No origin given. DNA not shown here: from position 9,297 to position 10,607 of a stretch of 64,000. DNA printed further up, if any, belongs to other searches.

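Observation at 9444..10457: Tyrosine-recombinase-like gene without the catalytic Tyr, translationally coupled inside an ABC transporter operon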

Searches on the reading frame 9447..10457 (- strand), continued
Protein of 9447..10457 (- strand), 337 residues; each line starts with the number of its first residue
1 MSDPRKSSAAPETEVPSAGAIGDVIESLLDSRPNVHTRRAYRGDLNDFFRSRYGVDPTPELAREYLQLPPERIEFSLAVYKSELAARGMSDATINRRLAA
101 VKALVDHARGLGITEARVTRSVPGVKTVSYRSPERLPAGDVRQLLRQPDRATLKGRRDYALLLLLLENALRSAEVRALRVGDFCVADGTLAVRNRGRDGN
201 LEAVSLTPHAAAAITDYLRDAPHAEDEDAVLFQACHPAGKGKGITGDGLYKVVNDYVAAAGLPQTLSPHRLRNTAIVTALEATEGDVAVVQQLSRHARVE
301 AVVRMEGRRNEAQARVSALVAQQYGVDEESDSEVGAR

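Call 51: find_encoding_contigs(protein=P0006, flank=7000, max_places=2)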
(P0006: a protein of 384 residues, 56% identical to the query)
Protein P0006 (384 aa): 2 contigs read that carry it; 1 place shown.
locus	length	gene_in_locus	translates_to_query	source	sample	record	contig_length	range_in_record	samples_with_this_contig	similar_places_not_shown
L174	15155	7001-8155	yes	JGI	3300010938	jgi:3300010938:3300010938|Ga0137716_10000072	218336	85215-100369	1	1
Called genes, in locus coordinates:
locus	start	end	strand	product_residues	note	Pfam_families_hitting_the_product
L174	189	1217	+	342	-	PF05496:RuvB_N, PF01078:Mg_chelatase (faint), PF00004:AAA, PF07728:AAA_5, PF17864:AAA_lid_4, PF05491:WHD_RuvB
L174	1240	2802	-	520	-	PF03629:SASA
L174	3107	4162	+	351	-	PF13439:Glyco_transf_4, PF13579:Glyco_trans_4_4 (weak), PF00534:Glycos_transf_1, PF13692:Glyco_trans_1_4, PF13524:Glyco_trans_1_2 (weak)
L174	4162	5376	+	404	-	PF13439:Glyco_transf_4, PF20706:GT4-conflict, PF00534:Glycos_transf_1, PF13692:Glyco_trans_1_4, PF13524:Glyco_trans_1_2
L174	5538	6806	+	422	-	-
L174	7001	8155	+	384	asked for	PF02899:Phage_int_SAM_1 (faint), PF00589:Phage_integrase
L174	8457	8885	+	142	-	PF12728:HTH_17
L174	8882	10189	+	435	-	PF00528:BPD_transp_1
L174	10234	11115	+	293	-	PF01925:TauE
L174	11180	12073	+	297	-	PF02881:SRP54_N, PF13401:AAA_22 (faint), PF06414:Zeta_toxin (weak), PF13191:AAA_16 (weak), PF00448:SRP54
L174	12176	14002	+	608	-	PF04389:Peptidase_M28, PF01546:Peptidase_M20 (weak), PF00595:PDZ (weak), PF13180:PDZ_2, PF17820:PDZ_6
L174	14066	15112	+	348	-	PF12697:Abhydrolase_6 (faint), PF05448:AXE1, PF01738:DLH (weak), PF20434:BD-FAE (faint), PF00561:Abhydrolase_1 (weak), PF03959:FSH1 (faint)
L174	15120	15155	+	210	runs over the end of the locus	PF04263:TPK_catalytic, PF04265:TPK_B1_binding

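Call 52: find_encoding_contigs(protein=P0009, flank=7000, max_places=2)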
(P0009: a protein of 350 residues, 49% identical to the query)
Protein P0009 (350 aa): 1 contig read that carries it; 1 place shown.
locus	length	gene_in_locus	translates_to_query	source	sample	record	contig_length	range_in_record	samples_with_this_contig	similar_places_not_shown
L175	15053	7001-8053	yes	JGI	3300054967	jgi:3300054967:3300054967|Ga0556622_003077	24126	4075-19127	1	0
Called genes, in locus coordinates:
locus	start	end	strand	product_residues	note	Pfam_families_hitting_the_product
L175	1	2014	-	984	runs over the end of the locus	PF16586:DUF5060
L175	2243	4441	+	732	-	PF14307:Glyco_tran_WbsX, PF13385:Laminin_G_3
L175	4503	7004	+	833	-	PF01547:SBP_bac_1, PF13416:SBP_bac_8, PF00528:BPD_transp_1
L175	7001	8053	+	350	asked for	PF02899:Phage_int_SAM_1 (faint), PF00589:Phage_integrase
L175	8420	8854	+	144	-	PF13338:AbiEi_4 (weak), PF12728:HTH_17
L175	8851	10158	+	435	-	PF00528:BPD_transp_1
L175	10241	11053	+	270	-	PF01925:TauE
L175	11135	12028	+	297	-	PF02881:SRP54_N, PF13401:AAA_22 (faint), PF13191:AAA_16 (weak), PF06414:Zeta_toxin (weak), PF13604:AAA_30 (weak), PF00448:SRP54, PF01656:CbiA (faint)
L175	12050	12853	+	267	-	PF00753:Lactamase_B, PF23023:Anti-Pycsar_Apyc1 (weak), PF12706:Lactamase_B_2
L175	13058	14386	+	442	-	PF00571:CBS, PF00990:GGDEF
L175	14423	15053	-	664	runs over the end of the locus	-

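Call 61: search_protein_families(library=ncbifam, proteins=[L002:8001-9011:+, L002:9197-9631:+, L030:9911-10903:+], max_evalue=0.001)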
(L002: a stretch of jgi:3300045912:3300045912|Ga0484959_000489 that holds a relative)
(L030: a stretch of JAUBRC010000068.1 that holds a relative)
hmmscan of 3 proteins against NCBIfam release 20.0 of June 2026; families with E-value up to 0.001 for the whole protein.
L002:8001-9011:+ (337 aa): 11 families
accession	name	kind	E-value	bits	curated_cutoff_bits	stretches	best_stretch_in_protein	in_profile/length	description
TIGR02224.1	recomb_XerC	equivalog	8.1e-32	110.8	335.15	1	24-300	10-275/295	tyrosine recombinase XerC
TIGR02225.1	recomb_XerD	equivalog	1.2e-31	110.1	329.6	1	21-296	7-268/290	site-specific tyrosine recombinase XerD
NF040815.2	recomb_XerA_Arch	equivalog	1.9e-30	106.3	220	1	22-301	7-253/263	site-specific tyrosine recombinase/integron integrase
NF001399.0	PRK00283.1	subfamily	8.7e-30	104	279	1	21-296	16-277/300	tyrosine recombinase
NF003462.0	PRK05084.1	equivalog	5.7e-16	58.2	267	1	150-300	195-342/360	tyrosine recombinase XerS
NF002331.0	PRK01287.1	subfamily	5.6e-15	55.2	371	1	82-301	94-311/365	site-specific tyrosine recombinase XerC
NF007370.0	PRK09870.1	subfamily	2.1e-09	37.3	221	1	136-305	19-182/200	tyrosine-type DNA invertase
TIGR02249.1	integrase_gron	subfamily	8.4e-08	31.9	265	1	249-303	248-301/315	integron integrase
NF007371.0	PRK09871.1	subfamily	1.6e-06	27.8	222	1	147-303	23-175/198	tyrosine-type DNA invertase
NF011946.0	PRK15417.1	equivalog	1.1e-05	24.7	435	1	252-320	266-333/337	integron integrase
NF002685.0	PRK02436.1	equivalog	0.0008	19.3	178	0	18-44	5-31/245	site-specific tyrosine recombinase XerD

L002:9197-9631:+ (145 aa): 3 families
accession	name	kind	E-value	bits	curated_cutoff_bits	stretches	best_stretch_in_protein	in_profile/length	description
TIGR01764.1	excise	domain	1.8e-09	37.8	28.8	1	7-45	1-39/49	excisionase family DNA-binding protein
NF038291.1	rep_pAB02_ORF2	subfamily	2.7e-05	24.6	85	1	8-108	3-105/172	plasmid replication DNA-binding protein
NF047737.1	antiphage_MADS1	equivalog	0.00016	21.9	80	1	6-50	2-46/49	methylation-associated defense system helix-turn-helix domain-containing protein MAD1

L030:9911-10903:+ (331 aa): 10 families
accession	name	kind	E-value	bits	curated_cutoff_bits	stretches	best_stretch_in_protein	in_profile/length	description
TIGR02224.1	recomb_XerC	equivalog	5.9e-35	121.1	335.15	1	39-312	11-274/295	tyrosine recombinase XerC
NF040815.2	recomb_XerA_Arch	equivalog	2.5e-29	102.6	220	1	34-316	5-255/263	site-specific tyrosine recombinase/integron integrase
NF001399.0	PRK00283.1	subfamily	9.3e-29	100.6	279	1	37-312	17-280/300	tyrosine recombinase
TIGR02225.1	recomb_XerD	equivalog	1.6e-28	99.8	329.6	1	39-313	11-272/290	site-specific tyrosine recombinase XerD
NF002331.0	PRK01287.1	subfamily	1.5e-21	76.8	371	1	148-313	147-310/365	site-specific tyrosine recombinase XerC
NF003462.0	PRK05084.1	equivalog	8e-15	54.4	267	1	163-325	195-354/360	tyrosine recombinase XerS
TIGR02249.1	integrase_gron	subfamily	7.9e-14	51.7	265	1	249-329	235-314/315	integron integrase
NF007370.0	PRK09870.1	subfamily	9.9e-12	44.9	221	1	149-313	19-177/200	tyrosine-type DNA invertase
NF011946.0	PRK15417.1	equivalog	2.6e-10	40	435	1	249-314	250-314/337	integron integrase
NF007371.0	PRK09871.1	subfamily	2.3e-09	37.1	222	1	155-312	18-171/198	tyrosine-type DNA invertase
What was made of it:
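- On XerC / XerD (NCBIfam TIGR02224 / TIGR02225 equivalogs): Intact relatives also fall below, at 110-121 bits (call 61).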

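Call 62: search_protein_families(library=pfam, proteins=[L002:9197-9631:+, L010:11028-11453:+, L011:10983-11477:+], max_evalue=0.01)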
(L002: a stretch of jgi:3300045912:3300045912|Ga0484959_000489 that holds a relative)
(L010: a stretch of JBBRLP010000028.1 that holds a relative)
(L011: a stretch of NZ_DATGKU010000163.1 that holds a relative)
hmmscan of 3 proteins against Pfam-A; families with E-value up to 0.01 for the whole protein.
L002:9197-9631:+ (145 aa): 9 families
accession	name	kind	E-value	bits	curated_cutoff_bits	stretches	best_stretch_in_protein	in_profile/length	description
PF12728.13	HTH_17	-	1.1e-10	42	27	1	7-51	1-45/51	Helix-turn-helix domain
PF13384.12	HTH_23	-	8.1e-05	22.8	24.6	1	7-29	17-39/50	Homeodomain-like domain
PF13551.12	HTH_29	-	0.00085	19.8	28.1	1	8-30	13-35/64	Winged helix-turn helix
PF00376.29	MerR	-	0.0011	19.2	28.2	1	9-36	1-28/38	MerR family regulatory protein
PF13338.12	AbiEi_4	-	0.0012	19.3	25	1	4-37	10-42/49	Transcriptional regulator, AbiEi antitoxin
PF13542.12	HTH_Tnp_ISL3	-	0.0018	18.1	27.4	1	9-29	28-48/51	Helix-turn-helix domain of transposase family ISL3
PF08279.18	HTH_11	-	0.0037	17.6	25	1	3-29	12-37/55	HTH domain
PF08220.18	HTH_DeoR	-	0.0061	16.7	21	0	4-26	11-33/57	DeoR-like helix-turn-helix domain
PF13309.12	HTH_22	-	0.0068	16.9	29.6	0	11-29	45-63/63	HTH domain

L010:11028-11453:+ (142 aa): 10 families
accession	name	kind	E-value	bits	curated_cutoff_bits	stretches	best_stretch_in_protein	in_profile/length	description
PF12728.13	HTH_17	-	1e-05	26.2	27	1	18-41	4-27/51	Helix-turn-helix domain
PF13384.12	HTH_23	-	4.1e-05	23.7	24.6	1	17-37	19-39/50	Homeodomain-like domain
PF02954.25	HTH_8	-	0.00015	21.9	22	1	18-38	21-41/42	Bacterial regulatory protein, Fis family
PF13551.12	HTH_29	-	0.00032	21.2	28.1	1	17-34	14-31/64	Winged helix-turn helix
PF13518.12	HTH_28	-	0.00054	20.4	25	1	13-37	10-34/52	Helix-turn-helix domain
PF13338.12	AbiEi_4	-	0.0031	18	25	1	17-41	15-38/49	Transcriptional regulator, AbiEi antitoxin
PF21476.4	PF0610-like_N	-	0.0032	18.1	33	0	20-37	19-36/50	PF0610-like, N-terminal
PF14712.11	Snapin_Pallidin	-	0.0064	17.4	29.6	1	63-111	11-52/89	Snapin/Pallidin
PF13309.12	HTH_22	-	0.007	16.8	29.6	0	18-37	44-63/63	HTH domain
PF08281.18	Sigma70_r4_2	-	0.0099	16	25.7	0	19-37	30-48/54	Sigma-70, region 4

L011:10983-11477:+ (165 aa): 22 families
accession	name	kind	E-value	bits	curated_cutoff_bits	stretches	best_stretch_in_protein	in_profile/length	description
PF12728.13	HTH_17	-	4.4e-09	36.9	27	1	16-51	3-38/51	Helix-turn-helix domain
PF00376.29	MerR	-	3.8e-07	30.3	28.2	1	16-50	1-36/38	MerR family regulatory protein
PF13384.12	HTH_23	-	5.8e-07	29.6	24.6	1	11-37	14-40/50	Homeodomain-like domain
PF13551.12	HTH_29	-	5.9e-06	26.7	28.1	1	13-36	10-34/64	Winged helix-turn helix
PF13518.12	HTH_28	-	1.4e-05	25.5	25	1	13-36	11-34/52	Helix-turn-helix domain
PF06156.18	YabA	-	0.00049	21.1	30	1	60-123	3-53/103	Initiation control protein YabA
PF01381.28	HTH_3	-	0.00051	20.5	23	1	13-42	8-37/55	Helix-turn-helix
PF13411.12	MerR_1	-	0.00059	20.3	21.6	1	16-47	2-32/69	MerR HTH family regulatory protein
PF08279.18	HTH_11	-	0.00064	20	25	1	15-36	16-37/55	HTH domain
PF13338.12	AbiEi_4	-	0.0007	20.1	25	1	15-40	14-38/49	Transcriptional regulator, AbiEi antitoxin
PF13309.12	HTH_22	-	0.00075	19.9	29.6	1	17-35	44-62/63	HTH domain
PF01527.26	HTH_Tnp_1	-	0.00086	19.9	24.1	1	14-44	23-52/75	Transposase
PF20432.4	Xre-like-HTH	-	0.00089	19.9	25.8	1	14-44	23-53/63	Antitoxin Xre-like helix-turn-helix domain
PF13542.12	HTH_Tnp_ISL3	-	0.00091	19.1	27.4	1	12-36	25-48/51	Helix-turn-helix domain of transposase family ISL3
PF13560.12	HTH_31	-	0.0019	18.9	27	1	13-35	13-35/64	Helix-turn-helix domain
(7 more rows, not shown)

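Call 65: search_protein_families(library=pfam, proteins=[L017:934-1227:-, L017:1709-2260:-, L017:4908-7418:-, L017:9152-9703:+, L017:10914-11348:+, L017:11625-12050:-, L017:12116-16480:-, L017:16500-17858:-, L017:17866-18231:-, L017:18567-19595:-], max_evalue=0.001)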
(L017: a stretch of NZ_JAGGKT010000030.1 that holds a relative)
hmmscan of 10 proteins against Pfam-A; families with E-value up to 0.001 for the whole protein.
L017:934-1227:- (97 aa): 0 families

L017:1709-2260:- (183 aa): 1 family
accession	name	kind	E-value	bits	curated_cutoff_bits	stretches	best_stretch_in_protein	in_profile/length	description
PF02452.23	PemK_toxin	-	2.5e-14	53.9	23.1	1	69-178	2-107/109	PemK-like, MazF-like toxin of type II toxin-antitoxin system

L017:4908-7418:- (836 aa): 4 families
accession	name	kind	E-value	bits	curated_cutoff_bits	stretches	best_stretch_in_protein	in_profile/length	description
PF02534.20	T4SS-DNA_transf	-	1.3e-07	31.3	20.1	1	383-690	44-346/468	Type IV secretory system Conjugative DNA transfer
PF01935.23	DUF87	-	7.7e-06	26.6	23.2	1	389-615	18-208/220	Helicase HerA, central domain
PF10412.15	TrwB_AAD_bind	-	1.9e-05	24.2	20.5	0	606-688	208-286/387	Type IV secretion-system coupling protein DNA-binding domain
PF12696.13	TraG-D_C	-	0.00068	20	22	0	647-690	2-44/126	TraM recognition site of TraD and TraG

L017:9152-9703:+ (184 aa): 0 families

L017:10914-11348:+ (145 aa): 3 families
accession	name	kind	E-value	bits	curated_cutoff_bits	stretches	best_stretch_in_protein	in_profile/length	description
PF12728.13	HTH_17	-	6.2e-15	55.6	27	1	3-49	1-47/51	Helix-turn-helix domain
PF13411.12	MerR_1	-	1.6e-05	25.4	21.6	1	5-45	2-43/69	MerR HTH family regulatory protein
PF00376.29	MerR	-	8.2e-05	22.8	28.2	1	6-34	2-31/38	MerR family regulatory protein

L017:11625-12050:- (141 aa): 0 families

L017:12116-16480:- (1454 aa): 0 families

L017:16500-17858:- (452 aa): 0 families

L017:17866-18231:- (121 aa): 0 families

L017:18567-19595:- (342 aa): 1 family
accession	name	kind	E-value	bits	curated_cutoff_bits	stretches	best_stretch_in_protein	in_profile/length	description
PF00589.27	Phage_integrase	-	1.5e-06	28.6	27.1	1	156-275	24-147/172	Phage integrase family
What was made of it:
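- Closest known: Cre/loxP and plasmid multimer-resolution modules. Same: A Firmicute relative sits on a plasmid/ICE-like contig (call 65).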

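Call 68: search_protein_families(library=pfam, alignment_id=A3, max_evalue=0.001)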
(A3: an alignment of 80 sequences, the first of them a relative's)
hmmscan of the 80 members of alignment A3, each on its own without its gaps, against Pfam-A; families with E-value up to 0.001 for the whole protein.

A. member 1, L002:9197-9631:+ (145 aa): 3 families
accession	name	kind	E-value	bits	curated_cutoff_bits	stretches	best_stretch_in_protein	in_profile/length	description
PF12728.13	HTH_17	-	1.1e-10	42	27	1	7-51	1-45/51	Helix-turn-helix domain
PF13384.12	HTH_23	-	8.1e-05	22.8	24.6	1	7-29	17-39/50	Homeodomain-like domain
PF13551.12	HTH_29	-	0.00085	19.8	28.1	0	8-30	13-35/64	Winged helix-turn helix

B. families by the number of members that match (of 80 scanned): 65 families (the first 25 are shown)
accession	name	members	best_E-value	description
PF12728.13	HTH_17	17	4.6e-17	Helix-turn-helix domain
PF13384.12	HTH_23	12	2.8e-07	Homeodomain-like domain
PF13551.12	HTH_29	7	3.3e-06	Winged helix-turn helix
PF13518.12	HTH_28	6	4.9e-07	Helix-turn-helix domain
PF13411.12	MerR_1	6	1.6e-05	MerR HTH family regulatory protein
PF08281.18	Sigma70_r4_2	5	3.3e-05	Sigma-70, region 4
PF05685.18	Uma2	4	7.6e-35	Putative restriction endonuclease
PF01075.23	Glyco_transf_9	3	3.1e-12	Glycosyltransferase family 9 (heptosyltransferase)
PF00376.29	MerR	3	3.8e-07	MerR family regulatory protein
PF02954.25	HTH_8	3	0.00015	Bacterial regulatory protein, Fis family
PF13542.12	HTH_Tnp_ISL3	3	0.00024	Helix-turn-helix domain of transposase family ISL3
PF13338.12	AbiEi_4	3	0.0007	Transcriptional regulator, AbiEi antitoxin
PF03803.21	Scramblase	2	1.6e-41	Scramblase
PF00589.27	Phage_integrase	2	4.7e-40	Phage integrase family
PF01381.28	HTH_3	2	2.4e-15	Helix-turn-helix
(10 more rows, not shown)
